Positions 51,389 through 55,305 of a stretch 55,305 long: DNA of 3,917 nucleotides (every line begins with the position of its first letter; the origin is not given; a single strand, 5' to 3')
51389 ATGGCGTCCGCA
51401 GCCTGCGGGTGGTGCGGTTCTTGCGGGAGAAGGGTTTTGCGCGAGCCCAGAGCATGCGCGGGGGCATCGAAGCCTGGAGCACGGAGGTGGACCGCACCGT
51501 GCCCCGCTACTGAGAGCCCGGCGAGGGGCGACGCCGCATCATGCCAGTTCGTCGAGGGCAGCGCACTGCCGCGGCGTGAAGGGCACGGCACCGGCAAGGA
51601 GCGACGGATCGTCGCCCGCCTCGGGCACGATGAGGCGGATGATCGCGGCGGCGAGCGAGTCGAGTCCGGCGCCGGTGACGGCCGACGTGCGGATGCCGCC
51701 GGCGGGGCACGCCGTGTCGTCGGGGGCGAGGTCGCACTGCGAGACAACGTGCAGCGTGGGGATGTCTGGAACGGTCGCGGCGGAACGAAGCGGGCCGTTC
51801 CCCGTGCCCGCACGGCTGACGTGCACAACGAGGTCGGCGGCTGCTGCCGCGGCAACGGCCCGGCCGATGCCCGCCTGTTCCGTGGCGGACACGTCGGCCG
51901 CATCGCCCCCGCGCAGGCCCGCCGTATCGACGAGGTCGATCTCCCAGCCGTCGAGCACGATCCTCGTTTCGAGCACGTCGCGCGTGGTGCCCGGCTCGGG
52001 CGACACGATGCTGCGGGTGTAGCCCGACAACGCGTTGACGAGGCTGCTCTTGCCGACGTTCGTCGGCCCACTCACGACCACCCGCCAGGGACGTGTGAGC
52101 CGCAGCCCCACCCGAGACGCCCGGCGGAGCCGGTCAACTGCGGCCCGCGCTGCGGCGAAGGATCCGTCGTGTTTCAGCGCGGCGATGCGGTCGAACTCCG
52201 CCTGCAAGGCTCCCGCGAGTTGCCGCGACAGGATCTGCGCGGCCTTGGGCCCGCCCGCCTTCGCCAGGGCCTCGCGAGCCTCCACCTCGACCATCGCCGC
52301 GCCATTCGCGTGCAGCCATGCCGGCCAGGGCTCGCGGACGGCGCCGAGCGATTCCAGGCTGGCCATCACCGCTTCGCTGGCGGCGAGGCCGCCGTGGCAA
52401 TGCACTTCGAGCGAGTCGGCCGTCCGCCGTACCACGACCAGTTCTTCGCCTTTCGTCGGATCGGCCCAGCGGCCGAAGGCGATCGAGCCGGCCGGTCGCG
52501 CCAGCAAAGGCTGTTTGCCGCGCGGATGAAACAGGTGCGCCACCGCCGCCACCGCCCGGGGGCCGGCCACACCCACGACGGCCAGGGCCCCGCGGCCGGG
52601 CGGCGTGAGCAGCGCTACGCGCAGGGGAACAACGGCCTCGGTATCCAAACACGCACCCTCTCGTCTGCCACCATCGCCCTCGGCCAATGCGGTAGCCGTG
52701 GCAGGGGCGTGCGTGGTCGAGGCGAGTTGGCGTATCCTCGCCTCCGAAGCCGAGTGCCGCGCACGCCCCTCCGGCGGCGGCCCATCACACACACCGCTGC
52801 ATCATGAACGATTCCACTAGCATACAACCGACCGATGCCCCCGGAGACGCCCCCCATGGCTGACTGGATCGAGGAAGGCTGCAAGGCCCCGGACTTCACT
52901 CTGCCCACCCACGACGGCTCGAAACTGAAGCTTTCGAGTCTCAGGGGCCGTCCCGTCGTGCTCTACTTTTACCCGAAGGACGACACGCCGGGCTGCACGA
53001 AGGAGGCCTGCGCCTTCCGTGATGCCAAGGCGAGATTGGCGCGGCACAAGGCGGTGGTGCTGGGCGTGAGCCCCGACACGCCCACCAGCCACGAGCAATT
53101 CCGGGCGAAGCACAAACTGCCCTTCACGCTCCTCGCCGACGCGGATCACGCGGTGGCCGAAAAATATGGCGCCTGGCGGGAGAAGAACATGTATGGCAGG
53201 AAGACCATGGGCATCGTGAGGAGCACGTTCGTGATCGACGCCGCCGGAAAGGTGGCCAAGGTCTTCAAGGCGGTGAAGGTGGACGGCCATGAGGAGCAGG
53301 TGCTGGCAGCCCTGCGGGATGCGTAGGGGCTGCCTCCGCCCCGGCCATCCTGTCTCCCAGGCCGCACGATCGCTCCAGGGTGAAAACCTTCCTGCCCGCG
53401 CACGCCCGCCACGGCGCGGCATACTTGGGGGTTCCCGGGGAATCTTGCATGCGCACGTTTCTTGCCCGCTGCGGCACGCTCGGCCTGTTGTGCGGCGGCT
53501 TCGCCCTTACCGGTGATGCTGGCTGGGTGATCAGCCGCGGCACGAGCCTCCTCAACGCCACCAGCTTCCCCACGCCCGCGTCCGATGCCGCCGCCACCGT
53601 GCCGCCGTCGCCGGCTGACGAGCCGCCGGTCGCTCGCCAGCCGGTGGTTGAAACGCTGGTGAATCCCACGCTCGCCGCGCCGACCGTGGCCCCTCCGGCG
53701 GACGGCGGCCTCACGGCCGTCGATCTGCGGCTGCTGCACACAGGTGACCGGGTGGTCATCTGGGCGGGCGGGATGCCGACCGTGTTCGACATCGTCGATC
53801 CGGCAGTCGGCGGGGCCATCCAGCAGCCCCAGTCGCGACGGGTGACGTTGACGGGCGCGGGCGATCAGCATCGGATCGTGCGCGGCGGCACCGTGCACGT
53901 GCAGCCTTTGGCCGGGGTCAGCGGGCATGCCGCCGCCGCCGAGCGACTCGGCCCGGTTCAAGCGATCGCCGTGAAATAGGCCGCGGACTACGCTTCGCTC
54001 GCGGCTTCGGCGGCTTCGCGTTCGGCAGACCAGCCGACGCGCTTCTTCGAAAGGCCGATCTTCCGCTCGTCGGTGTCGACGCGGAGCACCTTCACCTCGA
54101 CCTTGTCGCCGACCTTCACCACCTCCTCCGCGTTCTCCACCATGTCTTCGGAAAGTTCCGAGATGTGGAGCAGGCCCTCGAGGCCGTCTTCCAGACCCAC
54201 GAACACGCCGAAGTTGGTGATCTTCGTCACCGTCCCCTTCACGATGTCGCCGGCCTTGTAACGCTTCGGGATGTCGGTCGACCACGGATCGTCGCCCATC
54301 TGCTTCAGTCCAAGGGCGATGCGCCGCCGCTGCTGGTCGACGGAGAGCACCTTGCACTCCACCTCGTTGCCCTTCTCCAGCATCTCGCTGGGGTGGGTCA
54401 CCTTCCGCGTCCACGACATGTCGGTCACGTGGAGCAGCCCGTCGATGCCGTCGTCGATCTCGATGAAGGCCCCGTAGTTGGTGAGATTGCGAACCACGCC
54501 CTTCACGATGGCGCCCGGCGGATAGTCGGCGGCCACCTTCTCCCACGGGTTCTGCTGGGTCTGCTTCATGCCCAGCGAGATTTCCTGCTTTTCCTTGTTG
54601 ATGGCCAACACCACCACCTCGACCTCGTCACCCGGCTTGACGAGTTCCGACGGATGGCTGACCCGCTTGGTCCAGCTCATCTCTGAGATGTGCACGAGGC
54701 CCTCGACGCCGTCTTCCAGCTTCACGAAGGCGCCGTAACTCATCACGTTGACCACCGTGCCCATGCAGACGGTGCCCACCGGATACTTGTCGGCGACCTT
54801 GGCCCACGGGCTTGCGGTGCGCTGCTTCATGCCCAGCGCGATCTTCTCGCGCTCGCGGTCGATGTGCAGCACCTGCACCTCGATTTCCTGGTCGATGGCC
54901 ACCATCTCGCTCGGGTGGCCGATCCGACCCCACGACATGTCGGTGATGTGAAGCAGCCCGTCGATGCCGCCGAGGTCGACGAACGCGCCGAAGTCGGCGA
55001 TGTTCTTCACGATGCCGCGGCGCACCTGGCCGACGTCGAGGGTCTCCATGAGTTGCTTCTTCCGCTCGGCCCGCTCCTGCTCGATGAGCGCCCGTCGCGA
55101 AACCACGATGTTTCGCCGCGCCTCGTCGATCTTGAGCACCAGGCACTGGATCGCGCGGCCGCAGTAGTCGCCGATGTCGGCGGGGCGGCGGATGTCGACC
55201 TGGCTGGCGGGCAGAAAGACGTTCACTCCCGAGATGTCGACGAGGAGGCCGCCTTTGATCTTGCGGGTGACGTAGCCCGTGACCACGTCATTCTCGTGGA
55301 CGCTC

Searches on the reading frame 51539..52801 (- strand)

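Call 51: search_protein_families(library=pfam, proteins=[window:51539-52801:-], max_evalue=0.0001)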
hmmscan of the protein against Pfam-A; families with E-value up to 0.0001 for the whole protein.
window:51539-52801:- (420 aa): 3 families
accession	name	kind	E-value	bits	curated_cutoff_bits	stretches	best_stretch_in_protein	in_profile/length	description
PF01926.29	MMR_HSR1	-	3.1e-20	72.8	21.9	1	240-331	1-85/113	50S ribosome-binding GTPase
PF10396.14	TrmE_N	-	3.1e-08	34.3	29.8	1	62-152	3-98/117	GTP-binding protein TrmE N-terminus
PF02421.24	FeoB_N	-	5.2e-06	26.5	27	1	240-330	2-87/156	Ferrous iron transport protein B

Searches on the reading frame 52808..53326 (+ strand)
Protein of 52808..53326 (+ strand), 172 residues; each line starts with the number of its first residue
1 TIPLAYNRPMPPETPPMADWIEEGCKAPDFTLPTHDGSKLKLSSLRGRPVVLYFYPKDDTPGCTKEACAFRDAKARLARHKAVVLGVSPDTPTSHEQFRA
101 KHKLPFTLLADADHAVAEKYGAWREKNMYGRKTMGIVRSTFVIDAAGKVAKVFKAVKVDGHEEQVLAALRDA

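Call 51: search_protein_families(library=pfam, proteins=[window:52808-53326:+], max_evalue=0.0001)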
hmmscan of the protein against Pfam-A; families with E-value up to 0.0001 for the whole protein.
window:52808-53326:+ (172 aa): 2 families
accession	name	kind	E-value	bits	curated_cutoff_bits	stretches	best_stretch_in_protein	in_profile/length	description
PF00578.27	AhpC-TSA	-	2.1e-43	147.7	26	1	24-151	2-123/124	AhpC/TSA family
PF08534.16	Redoxin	-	4.6e-25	88.6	26.6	1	23-163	2-142/148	Redoxin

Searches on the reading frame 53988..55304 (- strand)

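Call 51: search_protein_families(library=pfam, proteins=[window:53988-55304:-], max_evalue=0.0001)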
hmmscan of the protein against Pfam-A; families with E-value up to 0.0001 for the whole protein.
window:53988-55304:- (438 aa): 7 families
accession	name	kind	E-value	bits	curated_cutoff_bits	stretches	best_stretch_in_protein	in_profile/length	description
PF00575.29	S1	-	2.6e-95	313.3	22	5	349-421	2-74/74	S1 RNA binding domain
PF23459.1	S1_RRP5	-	2.8e-30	105.1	27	3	177-244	4-70/72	RRP5 S1 domain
PF21710.3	Spt6_S1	-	6.8e-15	55.6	27.5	0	263-333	16-86/91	Spt6, S1/OB domain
PF13509.12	S1_2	-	6.9e-14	52.1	21.8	0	352-390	2-40/61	S1 domain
PF17092.11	PCB_OB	-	8.6e-14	52.7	27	0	168-231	23-96/111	Penicillin-binding protein OB-like domain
PF02599.21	CsrA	-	3e-05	24.3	27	0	393-418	9-34/53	Global regulator protein family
PF18614.7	RNase_II_C_S1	-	6.6e-05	23.1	26.6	0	396-418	34-56/59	RNase II-type exonuclease C-terminal S1 domain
